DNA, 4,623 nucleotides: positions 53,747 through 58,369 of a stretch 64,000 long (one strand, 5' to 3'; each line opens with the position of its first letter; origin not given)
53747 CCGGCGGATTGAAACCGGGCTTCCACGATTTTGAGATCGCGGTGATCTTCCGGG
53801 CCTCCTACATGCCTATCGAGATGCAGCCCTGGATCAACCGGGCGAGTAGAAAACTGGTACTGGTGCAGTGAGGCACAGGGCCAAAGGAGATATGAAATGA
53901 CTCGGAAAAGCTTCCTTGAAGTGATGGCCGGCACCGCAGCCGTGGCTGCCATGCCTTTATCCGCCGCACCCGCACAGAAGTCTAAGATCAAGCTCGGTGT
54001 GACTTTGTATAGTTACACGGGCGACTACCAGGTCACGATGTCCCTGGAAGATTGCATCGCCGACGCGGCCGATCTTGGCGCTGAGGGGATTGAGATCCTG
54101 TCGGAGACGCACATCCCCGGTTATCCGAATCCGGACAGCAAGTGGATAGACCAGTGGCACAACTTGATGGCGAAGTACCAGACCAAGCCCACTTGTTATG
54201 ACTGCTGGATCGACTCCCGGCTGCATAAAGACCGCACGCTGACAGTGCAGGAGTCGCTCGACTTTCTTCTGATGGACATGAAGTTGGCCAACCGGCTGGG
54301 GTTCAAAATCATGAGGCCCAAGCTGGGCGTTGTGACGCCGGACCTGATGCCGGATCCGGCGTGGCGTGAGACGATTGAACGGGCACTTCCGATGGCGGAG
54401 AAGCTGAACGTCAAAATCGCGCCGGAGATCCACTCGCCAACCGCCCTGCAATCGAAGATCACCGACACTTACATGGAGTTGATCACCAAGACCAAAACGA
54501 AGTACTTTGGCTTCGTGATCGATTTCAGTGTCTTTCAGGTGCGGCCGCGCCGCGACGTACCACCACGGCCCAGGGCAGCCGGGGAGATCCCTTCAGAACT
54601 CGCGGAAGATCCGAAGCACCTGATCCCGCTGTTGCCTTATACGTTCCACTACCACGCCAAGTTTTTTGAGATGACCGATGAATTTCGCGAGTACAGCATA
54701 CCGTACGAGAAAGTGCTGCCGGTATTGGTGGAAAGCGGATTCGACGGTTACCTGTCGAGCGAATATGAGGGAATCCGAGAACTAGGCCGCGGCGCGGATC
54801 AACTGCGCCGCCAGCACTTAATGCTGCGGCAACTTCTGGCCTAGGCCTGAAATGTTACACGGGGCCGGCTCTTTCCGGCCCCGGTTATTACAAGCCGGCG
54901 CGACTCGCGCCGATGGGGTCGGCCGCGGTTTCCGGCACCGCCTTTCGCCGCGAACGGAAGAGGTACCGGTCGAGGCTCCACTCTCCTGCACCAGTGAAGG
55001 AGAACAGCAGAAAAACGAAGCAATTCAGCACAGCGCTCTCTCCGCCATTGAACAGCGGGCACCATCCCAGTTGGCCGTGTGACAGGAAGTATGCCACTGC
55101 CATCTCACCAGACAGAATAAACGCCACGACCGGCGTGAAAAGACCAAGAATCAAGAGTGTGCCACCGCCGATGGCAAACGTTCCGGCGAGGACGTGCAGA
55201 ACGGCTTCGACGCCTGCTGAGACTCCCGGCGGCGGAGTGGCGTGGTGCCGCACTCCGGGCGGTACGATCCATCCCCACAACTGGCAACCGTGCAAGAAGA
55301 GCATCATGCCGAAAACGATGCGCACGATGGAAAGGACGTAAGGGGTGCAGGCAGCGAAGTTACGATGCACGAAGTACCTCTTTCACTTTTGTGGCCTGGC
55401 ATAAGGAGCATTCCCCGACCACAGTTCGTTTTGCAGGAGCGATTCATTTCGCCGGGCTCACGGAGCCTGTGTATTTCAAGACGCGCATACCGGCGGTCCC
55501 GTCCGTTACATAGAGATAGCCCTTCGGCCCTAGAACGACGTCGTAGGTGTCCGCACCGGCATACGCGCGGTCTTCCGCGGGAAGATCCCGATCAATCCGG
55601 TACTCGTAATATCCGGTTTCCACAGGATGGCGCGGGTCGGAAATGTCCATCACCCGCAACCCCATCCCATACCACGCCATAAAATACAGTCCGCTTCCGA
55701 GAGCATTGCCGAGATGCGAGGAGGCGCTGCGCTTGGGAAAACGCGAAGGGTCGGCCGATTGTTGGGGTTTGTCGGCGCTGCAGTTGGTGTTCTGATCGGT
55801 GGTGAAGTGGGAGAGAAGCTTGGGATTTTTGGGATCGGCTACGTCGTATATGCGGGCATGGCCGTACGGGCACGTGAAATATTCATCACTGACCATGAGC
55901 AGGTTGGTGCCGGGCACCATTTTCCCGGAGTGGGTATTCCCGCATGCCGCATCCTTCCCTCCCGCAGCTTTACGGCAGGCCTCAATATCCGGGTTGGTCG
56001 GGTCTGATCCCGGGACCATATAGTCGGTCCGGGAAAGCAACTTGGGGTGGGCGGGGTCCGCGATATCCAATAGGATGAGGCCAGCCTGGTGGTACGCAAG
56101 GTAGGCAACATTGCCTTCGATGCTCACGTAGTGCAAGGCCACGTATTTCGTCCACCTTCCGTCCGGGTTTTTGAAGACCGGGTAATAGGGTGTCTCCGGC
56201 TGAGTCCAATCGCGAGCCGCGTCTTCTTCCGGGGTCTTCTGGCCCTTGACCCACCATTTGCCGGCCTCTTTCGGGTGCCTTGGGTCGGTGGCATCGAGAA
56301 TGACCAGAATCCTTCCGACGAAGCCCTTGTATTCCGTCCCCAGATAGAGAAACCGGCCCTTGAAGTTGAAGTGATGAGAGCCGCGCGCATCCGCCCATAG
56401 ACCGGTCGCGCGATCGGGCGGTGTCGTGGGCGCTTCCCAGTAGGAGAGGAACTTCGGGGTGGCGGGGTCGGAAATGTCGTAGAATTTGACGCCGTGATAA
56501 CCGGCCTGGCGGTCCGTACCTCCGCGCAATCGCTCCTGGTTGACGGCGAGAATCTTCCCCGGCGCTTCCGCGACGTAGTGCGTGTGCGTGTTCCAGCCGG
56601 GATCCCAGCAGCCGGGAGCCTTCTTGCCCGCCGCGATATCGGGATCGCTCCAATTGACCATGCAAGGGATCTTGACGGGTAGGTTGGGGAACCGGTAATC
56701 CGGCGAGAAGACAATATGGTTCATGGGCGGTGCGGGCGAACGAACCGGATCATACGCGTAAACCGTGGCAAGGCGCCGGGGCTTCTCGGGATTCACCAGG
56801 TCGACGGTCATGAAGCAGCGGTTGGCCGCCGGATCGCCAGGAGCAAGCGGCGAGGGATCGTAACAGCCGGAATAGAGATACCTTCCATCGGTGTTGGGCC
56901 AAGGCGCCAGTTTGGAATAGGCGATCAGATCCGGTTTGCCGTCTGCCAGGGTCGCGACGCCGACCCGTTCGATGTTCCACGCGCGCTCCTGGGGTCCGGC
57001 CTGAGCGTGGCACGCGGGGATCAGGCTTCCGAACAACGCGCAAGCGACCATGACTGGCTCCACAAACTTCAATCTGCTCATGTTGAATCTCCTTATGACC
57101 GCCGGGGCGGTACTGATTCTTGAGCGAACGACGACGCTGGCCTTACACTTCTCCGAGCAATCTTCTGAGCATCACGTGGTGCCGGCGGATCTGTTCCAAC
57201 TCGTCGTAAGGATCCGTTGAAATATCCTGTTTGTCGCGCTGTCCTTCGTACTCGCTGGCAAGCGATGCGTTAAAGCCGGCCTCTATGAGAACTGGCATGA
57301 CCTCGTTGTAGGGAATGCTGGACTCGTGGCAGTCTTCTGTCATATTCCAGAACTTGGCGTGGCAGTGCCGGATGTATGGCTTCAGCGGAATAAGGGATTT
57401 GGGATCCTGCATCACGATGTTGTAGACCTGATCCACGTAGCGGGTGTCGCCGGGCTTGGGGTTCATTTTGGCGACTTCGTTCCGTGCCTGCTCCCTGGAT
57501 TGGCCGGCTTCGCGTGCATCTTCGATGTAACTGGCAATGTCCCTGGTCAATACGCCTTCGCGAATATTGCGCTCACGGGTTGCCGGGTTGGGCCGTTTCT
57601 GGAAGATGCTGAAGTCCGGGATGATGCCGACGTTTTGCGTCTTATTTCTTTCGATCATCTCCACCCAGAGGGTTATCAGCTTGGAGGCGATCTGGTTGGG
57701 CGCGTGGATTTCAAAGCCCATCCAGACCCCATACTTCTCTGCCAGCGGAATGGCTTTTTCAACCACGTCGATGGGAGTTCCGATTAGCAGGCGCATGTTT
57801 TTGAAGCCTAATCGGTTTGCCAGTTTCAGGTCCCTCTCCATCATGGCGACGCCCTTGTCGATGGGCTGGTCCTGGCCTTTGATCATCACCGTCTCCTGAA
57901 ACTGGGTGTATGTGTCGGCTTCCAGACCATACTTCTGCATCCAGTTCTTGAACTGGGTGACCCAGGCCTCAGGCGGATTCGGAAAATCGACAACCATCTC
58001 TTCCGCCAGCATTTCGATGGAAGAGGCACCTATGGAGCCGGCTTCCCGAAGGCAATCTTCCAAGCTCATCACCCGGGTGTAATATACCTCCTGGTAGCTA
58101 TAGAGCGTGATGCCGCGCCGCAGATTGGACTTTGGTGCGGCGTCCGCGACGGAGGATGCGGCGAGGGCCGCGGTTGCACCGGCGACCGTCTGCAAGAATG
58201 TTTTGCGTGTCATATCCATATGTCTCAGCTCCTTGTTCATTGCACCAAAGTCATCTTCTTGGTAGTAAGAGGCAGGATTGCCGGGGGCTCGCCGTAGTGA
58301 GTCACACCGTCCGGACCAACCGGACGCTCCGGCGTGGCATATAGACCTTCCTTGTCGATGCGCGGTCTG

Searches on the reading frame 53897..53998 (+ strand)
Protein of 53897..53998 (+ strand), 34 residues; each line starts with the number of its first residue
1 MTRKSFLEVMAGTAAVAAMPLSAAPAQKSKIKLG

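Call 47: search_protein_families(library=ncbifam, proteins=[window:53897-53998:+], max_evalue=10)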
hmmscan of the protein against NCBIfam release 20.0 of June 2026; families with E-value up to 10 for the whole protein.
seq(34 aa): 1 family
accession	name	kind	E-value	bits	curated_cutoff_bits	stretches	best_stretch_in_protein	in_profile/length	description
NF041221.1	BagZ_FevE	exception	0.02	15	200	1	1-30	1-30/122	bagremycin/ferroverdin biosynthesis copper chaperon BagZ/FevE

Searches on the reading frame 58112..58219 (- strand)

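Call 47: search_protein_families(library=ncbifam, proteins=[window:58112-58219:-], max_evalue=10)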
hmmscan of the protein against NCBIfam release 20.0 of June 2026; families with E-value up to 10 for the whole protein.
seq(36 aa): 4 families
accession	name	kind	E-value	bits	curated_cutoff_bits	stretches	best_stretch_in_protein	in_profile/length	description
NF040554.1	mini_HHHH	equivalog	0.11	12.8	40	1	10-30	8-28/45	HHHH-motif protein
NF038296.1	HisXaaSer_A2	equivalog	0.13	13.3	48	1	3-30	1-28/96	His-Xaa-Ser repeat protein HxsA2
NF012187.0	tet_MFS_E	exception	0.13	11.3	820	1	9-31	103-125/405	tetracycline efflux MFS transporter Tet(E)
NF012174.0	tet_MFS_A_B_C_D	equivalog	0.13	11.1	475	1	9-32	102-125/382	Tet(A)/Tet(B)/Tet(C) family tetracycline efflux MFS transporter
